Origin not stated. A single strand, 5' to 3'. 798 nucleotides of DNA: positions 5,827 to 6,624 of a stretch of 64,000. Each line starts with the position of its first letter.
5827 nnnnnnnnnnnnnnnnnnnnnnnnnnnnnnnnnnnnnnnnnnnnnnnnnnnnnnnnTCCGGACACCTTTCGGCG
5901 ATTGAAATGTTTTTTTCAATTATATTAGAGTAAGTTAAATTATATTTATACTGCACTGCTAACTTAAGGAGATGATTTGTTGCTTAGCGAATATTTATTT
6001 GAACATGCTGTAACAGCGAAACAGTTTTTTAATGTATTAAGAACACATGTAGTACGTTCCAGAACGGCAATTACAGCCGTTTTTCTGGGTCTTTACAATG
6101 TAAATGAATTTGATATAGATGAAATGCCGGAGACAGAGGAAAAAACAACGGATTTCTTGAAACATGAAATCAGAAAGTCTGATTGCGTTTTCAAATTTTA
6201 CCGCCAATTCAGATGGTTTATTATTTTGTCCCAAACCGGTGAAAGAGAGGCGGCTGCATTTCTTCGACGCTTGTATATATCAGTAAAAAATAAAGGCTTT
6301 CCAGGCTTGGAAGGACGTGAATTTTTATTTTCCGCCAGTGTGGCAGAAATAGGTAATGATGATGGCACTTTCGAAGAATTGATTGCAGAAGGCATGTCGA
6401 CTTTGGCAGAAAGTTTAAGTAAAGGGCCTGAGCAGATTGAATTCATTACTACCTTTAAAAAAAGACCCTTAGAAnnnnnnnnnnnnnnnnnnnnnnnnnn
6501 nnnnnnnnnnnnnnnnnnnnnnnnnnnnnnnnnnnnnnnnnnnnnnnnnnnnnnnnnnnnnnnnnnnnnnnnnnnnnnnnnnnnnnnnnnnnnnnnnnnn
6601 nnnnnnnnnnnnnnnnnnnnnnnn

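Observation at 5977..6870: Reverse-order degenerate GGDEF (I-site RxxD kept, A-site lost) + receiver protein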

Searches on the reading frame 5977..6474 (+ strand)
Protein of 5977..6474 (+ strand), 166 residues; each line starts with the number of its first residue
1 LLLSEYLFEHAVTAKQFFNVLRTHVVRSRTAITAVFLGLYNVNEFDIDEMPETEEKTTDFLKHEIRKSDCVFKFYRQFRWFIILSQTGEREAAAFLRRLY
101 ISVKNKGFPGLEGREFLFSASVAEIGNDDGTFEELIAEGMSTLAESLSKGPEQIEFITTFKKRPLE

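Call 14: search_solved_structures(query=A2, max_evalue=10, show_alignments=4)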
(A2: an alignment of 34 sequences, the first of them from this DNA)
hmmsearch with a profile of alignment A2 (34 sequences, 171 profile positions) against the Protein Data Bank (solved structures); distinct sequences matched with E-value up to 10: 21.
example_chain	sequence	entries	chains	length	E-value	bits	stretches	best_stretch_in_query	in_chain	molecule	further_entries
4zve_A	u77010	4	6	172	1e-09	41.1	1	13-160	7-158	Diguanylate cyclase DosC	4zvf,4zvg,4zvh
3ign_A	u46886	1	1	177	0.004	19.7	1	67-159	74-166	Diguanylate cyclase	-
6d9m_A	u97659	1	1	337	0.0044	19.6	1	36-126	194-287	Fusion protein of Endolysin,Response receiver sensor diguanylate cyclase, GAF domain-conta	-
4urg_A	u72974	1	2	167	0.043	16.3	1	57-151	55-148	DIGUANYLATE CYCLASE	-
9eb0_A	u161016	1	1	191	0.045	16.3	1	66-137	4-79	NADPH--cytochrome P450 reductase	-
9eay_A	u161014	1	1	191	0.045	16.3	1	66-137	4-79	NADPH--cytochrome P450 reductase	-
9eaz_A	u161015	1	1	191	0.045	16.3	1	66-137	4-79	NADPH--cytochrome P450 reductase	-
9eax_A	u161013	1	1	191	0.046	16.3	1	66-137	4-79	NADPH--cytochrome P450 reductase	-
9eb1_A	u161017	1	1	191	0.046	16.2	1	66-137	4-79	NADPH--cytochrome P450 reductase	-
4urs_A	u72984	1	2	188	0.06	15.9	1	57-151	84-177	DIGUANYLATE CYCLASE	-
3hva_A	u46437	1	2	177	0.19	14.3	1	94-161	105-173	Protein FimX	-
1b1c_A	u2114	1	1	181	0.2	14.2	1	68-137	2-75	PROTEIN (NADPH-CYTOCHROME P450 REDUCTASE)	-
6s85_A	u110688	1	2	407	0.41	13.1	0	109-151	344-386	Nuclease SbcCD subunit D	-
7yzo_A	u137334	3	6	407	0.41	13.1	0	109-151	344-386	Nuclease SbcCD subunit D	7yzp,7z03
6s6v_A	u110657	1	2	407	0.42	13.1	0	109-151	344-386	Nuclease SbcCD subunit D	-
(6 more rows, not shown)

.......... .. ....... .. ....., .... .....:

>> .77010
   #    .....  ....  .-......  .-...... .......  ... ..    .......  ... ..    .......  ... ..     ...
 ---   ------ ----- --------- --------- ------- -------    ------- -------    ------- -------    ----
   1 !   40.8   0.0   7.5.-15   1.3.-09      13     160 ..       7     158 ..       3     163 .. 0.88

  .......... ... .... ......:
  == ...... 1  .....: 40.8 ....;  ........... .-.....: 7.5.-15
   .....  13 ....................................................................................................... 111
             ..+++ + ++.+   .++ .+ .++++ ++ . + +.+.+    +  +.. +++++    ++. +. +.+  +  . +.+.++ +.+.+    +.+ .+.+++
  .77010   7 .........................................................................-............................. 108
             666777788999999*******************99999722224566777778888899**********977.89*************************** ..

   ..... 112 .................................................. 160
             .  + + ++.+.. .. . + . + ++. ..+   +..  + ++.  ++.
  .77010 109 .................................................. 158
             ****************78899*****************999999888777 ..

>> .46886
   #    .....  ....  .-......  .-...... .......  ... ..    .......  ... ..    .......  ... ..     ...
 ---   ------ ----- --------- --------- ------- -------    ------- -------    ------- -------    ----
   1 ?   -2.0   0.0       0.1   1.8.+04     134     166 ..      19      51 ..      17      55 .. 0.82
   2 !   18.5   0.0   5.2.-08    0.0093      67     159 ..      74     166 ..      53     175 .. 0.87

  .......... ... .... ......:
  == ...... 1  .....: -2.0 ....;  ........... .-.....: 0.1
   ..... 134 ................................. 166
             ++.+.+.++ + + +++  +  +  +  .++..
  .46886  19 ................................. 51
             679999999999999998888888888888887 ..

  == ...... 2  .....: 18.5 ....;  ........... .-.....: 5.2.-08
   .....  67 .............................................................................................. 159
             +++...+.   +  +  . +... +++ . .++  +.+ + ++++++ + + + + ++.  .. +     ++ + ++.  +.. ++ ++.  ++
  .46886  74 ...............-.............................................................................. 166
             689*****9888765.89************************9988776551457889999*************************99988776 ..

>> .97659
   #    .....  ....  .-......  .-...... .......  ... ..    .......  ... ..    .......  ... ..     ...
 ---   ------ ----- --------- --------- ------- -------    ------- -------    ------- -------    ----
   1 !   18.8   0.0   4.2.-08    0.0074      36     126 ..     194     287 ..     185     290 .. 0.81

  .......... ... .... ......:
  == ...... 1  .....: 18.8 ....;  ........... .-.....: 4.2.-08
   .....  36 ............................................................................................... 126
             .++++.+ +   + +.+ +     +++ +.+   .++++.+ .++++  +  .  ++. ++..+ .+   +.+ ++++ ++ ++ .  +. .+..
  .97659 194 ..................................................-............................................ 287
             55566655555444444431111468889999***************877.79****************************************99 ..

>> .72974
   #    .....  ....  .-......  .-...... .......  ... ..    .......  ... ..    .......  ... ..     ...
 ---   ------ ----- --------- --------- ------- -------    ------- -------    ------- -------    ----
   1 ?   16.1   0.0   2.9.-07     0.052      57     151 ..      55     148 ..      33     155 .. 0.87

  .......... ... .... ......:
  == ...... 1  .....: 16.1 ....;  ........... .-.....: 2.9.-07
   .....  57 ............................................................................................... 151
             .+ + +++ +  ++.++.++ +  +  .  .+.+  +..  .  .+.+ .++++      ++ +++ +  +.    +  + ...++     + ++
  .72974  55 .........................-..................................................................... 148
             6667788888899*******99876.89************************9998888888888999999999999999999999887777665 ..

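Call 29: predict_structure(alignment_id=A2)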
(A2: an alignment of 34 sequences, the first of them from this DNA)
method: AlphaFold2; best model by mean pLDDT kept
length: 166 residues; sequences in the alignment: 34
mean_pLDDT: 89.4   pTM: 0.86
mean pLDDT of the five models: 89.4, 88.1, 87.8, 86.8, 85.1
residues with pLDDT >= 90: 114; 70-90: 40; 50-70: 6; < 50: 6
segments of 3 or more residues with pLDDT < 50: 1-6
pLDDT, mean of each block of 10 residues (from residue 1): 48 91 90 96 89 93 95 93 94 96 87 88 92 96 98 96 72
secondary structure, 60 per line:
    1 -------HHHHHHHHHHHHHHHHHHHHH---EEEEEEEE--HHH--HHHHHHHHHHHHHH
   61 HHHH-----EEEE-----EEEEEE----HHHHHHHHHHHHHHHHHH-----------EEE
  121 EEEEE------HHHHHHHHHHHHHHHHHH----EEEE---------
elements in order: H8-28 E32-39 H47-64 E70-73 E79-84 H89-106 E118-125 H132-149 E154-157

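Call 31: fold_search(model_id=the predicted structure, library=pdb)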
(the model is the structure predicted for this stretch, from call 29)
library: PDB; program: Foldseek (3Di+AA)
matches with E <= 10: 1074; with E <= 0.001: 79
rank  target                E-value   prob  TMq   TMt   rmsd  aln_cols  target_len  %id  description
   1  4zvf                  4.2e-07  1.00  0.73  0.73   3.0       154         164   18  Crystal structure of GGDEF domain of the E. coli DosC - form II (GTP-alpha-S-bound) (released 2015-11-11)
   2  9g86_A                4.5e-07  1.00  0.65  0.27   3.7       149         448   18  Structure of Response regulator PleD in complex with c-diGMP and pppGpp (released 2025-08-06)
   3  7e6g_B                8.6e-07  1.00  0.69  0.46   3.4       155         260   16  Crystal structure of diguanylate cyclase SiaD in complex with its activator SiaC from Pseudomonas aeruginosa (released 2021-09-22)
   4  4zvg_A                9.8e-07  1.00  0.67  0.68   4.3       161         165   17  Crystal structure of GGDEF domain of the E. coli DosC - form III (released 2015-11-11)
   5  9g85_D                1.7e-06  1.00  0.72  0.29   3.2       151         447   15  Structure of Response regulator PleD in complex with c-diGMP and ppGpp (released 2025-08-06)
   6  4zvg_B                1.8e-06  1.00  0.67  0.67   3.4       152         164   18  Crystal structure of GGDEF domain of the E. coli DosC - form III (released 2015-11-11)
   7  9g85_C                1.8e-06  1.00  0.69  0.29   3.4       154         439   16  Structure of Response regulator PleD in complex with c-diGMP and ppGpp (released 2025-08-06)
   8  9g85_A                2.0e-06  1.00  0.67  0.28   3.8       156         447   16  Structure of Response regulator PleD in complex with c-diGMP and ppGpp (released 2025-08-06)
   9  3bre_B                2.1e-06  1.00  0.68  0.37   4.7       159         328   14  Crystal Structure of P.aeruginosa PA3702 (released 2008-04-01)
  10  2wb4_A                2.1e-06  1.00  0.67  0.27   3.8       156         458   15  activated diguanylate cyclase PleD in complex with c-di-GMP (released 2010-04-21)
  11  6d9m                  2.6e-06  1.00  0.67  0.37   3.4       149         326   19  T4-Lysozyme fusion to Geobacter GGDEF (released 2019-04-10)
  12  3i5b_A                2.8e-06  1.00  0.65  0.63   4.6       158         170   14  Crystal structure of the isolated GGDEF domain of WpsR from Pseudomonas aeruginosa (released 2009-08-18)
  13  9g86_B                3.0e-06  1.00  0.72  0.29   3.1       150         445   17  Structure of Response regulator PleD in complex with c-diGMP and pppGpp (released 2025-08-06)
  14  4zvh_A                3.2e-06  1.00  0.69  0.70   3.3       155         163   18  Crystal structure of GGDEF domain of the E. coli DosC - form IV (released 2015-11-11)
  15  3i5b_B                3.4e-06  1.00  0.67  0.66   4.2       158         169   14  Crystal structure of the isolated GGDEF domain of WpsR from Pseudomonas aeruginosa (released 2009-08-18)
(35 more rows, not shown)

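Call 50: search_protein_representatives(alignment_id=A2)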
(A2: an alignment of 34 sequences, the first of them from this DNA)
Query: 34 sequences, 171 profile positions. Proteins with E-value up to 0.001 (for the whole library): 344; up to 1e-10: 52; up to 1e-30: 15. The best 150 are listed.
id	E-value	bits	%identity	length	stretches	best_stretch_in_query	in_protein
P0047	7.7e-62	223.9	-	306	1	3-171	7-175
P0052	6.3e-52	191.6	-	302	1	4-171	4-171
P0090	2.8e-49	183.0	-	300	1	12-171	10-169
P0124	1.5e-48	180.6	-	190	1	37-171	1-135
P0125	1.1e-46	174.6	-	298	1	9-170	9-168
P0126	1.1e-45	171.3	-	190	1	9-171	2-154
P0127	7.4e-44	165.3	-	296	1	6-171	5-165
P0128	3.4e-43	163.2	-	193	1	12-166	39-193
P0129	1.6e-42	161.0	-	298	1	4-171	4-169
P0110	5.2e-37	143.1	-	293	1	8-171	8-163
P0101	1.1e-33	132.2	-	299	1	5-171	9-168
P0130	1.4e-31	125.3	-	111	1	43-144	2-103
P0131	3.2e-31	124.2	-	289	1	11-169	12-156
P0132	5.4e-31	123.5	-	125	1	80-171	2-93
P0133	7.5e-31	123.0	-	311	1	18-171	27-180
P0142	6.4e-27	110.2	-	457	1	10-171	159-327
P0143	8.7e-26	106.5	-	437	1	8-171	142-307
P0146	2.4e-23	98.6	-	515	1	19-168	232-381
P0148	3.2e-23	98.2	-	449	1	12-171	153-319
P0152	7.8e-21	90.4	-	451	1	4-171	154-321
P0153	2.2e-20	89.0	-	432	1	4-171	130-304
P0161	6.1e-15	71.2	-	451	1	9-171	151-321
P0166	3.2e-12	62.3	-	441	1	13-171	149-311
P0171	1.9e-09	53.3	-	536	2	59-160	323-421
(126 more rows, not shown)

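Call 51: search_protein_families(library=pfam, proteins=[P0142, P0143, P0146, P0148, P0152, P0153, P0161, P0166, P0133, P0171], max_evalue=0.01)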
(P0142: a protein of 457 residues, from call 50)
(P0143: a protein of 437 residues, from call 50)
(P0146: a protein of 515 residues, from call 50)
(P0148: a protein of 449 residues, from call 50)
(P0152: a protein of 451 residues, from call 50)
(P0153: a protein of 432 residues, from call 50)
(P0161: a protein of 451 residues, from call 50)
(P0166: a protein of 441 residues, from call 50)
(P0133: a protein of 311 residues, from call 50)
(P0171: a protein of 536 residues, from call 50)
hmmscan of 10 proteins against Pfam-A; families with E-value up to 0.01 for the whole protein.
P0142 (457 aa): 2 families
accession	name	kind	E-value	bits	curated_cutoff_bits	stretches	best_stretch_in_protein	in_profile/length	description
PF00990.26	GGDEF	-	7.9e-19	68.4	23.8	1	156-308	3-155/161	Diguanylate cyclase, GGDEF domain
PF00072.30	Response_reg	-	1.3e-16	61.2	30.2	1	334-443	3-104/111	Response regulator receiver domain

P0143 (437 aa): 1 family
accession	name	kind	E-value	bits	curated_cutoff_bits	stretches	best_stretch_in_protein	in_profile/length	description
PF00072.30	Response_reg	-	5.5e-16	59.2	30.2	1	333-429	18-110/111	Response regulator receiver domain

P0146 (515 aa): 2 families
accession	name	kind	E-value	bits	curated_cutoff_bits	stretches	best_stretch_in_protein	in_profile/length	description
PF00990.26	GGDEF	-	3.3e-42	144.4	23.8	1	28-182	3-161/161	Diguanylate cyclase, GGDEF domain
PF00072.30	Response_reg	-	3.7e-11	43.6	30.2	1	389-503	2-107/111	Response regulator receiver domain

P0148 (449 aa): 2 families
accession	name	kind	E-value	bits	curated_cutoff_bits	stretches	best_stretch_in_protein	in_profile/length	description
PF00072.30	Response_reg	-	2e-15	57.3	30.2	1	323-441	1-110/111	Response regulator receiver domain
PF00990.26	GGDEF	-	5.3e-07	30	23.8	1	165-289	20-144/161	Diguanylate cyclase, GGDEF domain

P0152 (451 aa): 2 families
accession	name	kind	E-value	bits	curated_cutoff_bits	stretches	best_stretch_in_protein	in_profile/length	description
PF00072.30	Response_reg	-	6.4e-16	58.9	30.2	1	325-443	1-110/111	Response regulator receiver domain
PF00990.26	GGDEF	-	2.5e-12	47.3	23.8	1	157-257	3-102/161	Diguanylate cyclase, GGDEF domain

P0153 (432 aa): 2 families
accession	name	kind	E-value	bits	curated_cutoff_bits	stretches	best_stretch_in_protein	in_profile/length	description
PF00072.30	Response_reg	-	3.1e-16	59.9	30.2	1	308-422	1-106/111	Response regulator receiver domain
PF00990.26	GGDEF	-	1.1e-09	38.7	23.8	1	135-284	5-154/161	Diguanylate cyclase, GGDEF domain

P0161 (451 aa): 2 families
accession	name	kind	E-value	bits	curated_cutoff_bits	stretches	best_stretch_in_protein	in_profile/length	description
PF00072.30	Response_reg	-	1.5e-14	54.5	30.2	1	325-443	1-110/111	Response regulator receiver domain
PF00990.26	GGDEF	-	0.00074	19.8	23.8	1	172-302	26-156/161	Diguanylate cyclase, GGDEF domain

P0166 (441 aa): 2 families
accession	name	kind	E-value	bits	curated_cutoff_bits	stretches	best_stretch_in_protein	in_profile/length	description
PF00072.30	Response_reg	-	6.3e-12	46.1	30.2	1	315-433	1-110/111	Response regulator receiver domain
PF00990.26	GGDEF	-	3e-08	34.1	23.8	1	142-292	2-152/161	Diguanylate cyclase, GGDEF domain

P0133 (311 aa): 2 families
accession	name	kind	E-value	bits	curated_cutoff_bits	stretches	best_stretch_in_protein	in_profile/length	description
PF00072.30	Response_reg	-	2.8e-12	47.2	30.2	1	184-301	1-109/111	Response regulator receiver domain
PF00990.26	GGDEF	-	1e-08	35.5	23.8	1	28-165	15-159/161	Diguanylate cyclase, GGDEF domain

P0171 (536 aa): 5 families
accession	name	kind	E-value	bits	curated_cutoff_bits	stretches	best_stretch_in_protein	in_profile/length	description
PF00990.26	GGDEF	-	1.5e-75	252.8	23.8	2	100-253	1-160/161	Diguanylate cyclase, GGDEF domain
PF07238.19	PilZ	-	1.5e-13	51.4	22.5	1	426-535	1-101/102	PilZ domain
PF22335.1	Cas10-Cmr2_palm2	-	6.3e-08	33.2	27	1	158-255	35-132/133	Cas10/Cmr2, second palm domain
PF17853.6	GGDEF_2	-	2.1e-05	25.2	24.5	0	294-409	20-114/116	GGDEF-like domain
PF24898.2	GGDEF_GdpP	-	8.6e-05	23.3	30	0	159-261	23-122/126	Cyclic-di-AMP phosphodiesterase GdpP-like, GGDEF domain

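Call 53: find_encoding_contigs(protein=P0146, flank=8000, max_places=2)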
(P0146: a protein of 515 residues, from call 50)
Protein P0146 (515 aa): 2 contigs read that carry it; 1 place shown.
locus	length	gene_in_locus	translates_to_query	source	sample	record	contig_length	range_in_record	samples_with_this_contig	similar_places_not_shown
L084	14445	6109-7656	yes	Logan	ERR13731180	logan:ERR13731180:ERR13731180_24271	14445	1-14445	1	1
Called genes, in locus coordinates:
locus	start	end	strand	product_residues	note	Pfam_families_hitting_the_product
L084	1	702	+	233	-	?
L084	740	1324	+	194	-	-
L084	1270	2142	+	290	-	-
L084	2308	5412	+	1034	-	PF00990:GGDEF, PF00563:EAL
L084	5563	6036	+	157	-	-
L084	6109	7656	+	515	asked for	PF00990:GGDEF, PF00072:Response_reg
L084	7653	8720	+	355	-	PF13646:HEAT_2 (faint), PF02985:HEAT (faint)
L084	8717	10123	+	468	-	PF03142:Chitin_synth_2 (faint), PF00535:Glycos_transf_2, PF13641:Glyco_tranf_2_3, PF00535:Glycos_transf_2 (weak), PF13632:Glyco_trans_2_3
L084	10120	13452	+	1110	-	-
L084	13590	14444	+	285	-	?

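Call 54: find_encoding_contigs(protein=P0142, flank=8000, max_places=2)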
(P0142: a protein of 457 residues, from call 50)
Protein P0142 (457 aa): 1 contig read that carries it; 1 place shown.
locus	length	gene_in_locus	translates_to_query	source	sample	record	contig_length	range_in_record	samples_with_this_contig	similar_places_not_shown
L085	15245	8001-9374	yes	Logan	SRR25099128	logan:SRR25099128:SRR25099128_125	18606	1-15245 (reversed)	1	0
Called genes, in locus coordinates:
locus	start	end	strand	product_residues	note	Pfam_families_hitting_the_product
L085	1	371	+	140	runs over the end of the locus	PF01242:PTPS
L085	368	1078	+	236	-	PF13353:Fer4_12 (weak), PF04055:Radical_SAM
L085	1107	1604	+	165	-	PF14489:QueF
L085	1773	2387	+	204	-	PF05139:Erythro_esteras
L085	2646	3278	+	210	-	PF14039:YusW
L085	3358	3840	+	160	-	PF01451:LMWPc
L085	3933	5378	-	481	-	PF00171:Aldedh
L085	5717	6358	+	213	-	PF14512:TM1586_NiRdase (faint), PF00881:Nitroreductase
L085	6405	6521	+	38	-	-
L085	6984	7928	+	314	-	PF00072:Response_reg, PF00990:GGDEF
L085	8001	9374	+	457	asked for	PF00990:GGDEF, PF00072:Response_reg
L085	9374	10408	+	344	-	PF02985:HEAT (faint), PF13646:HEAT_2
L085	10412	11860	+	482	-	PF00535:Glycos_transf_2, PF13641:Glyco_tranf_2_3, PF03142:Chitin_synth_2 (weak), PF13632:Glyco_trans_2_3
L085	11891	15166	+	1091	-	-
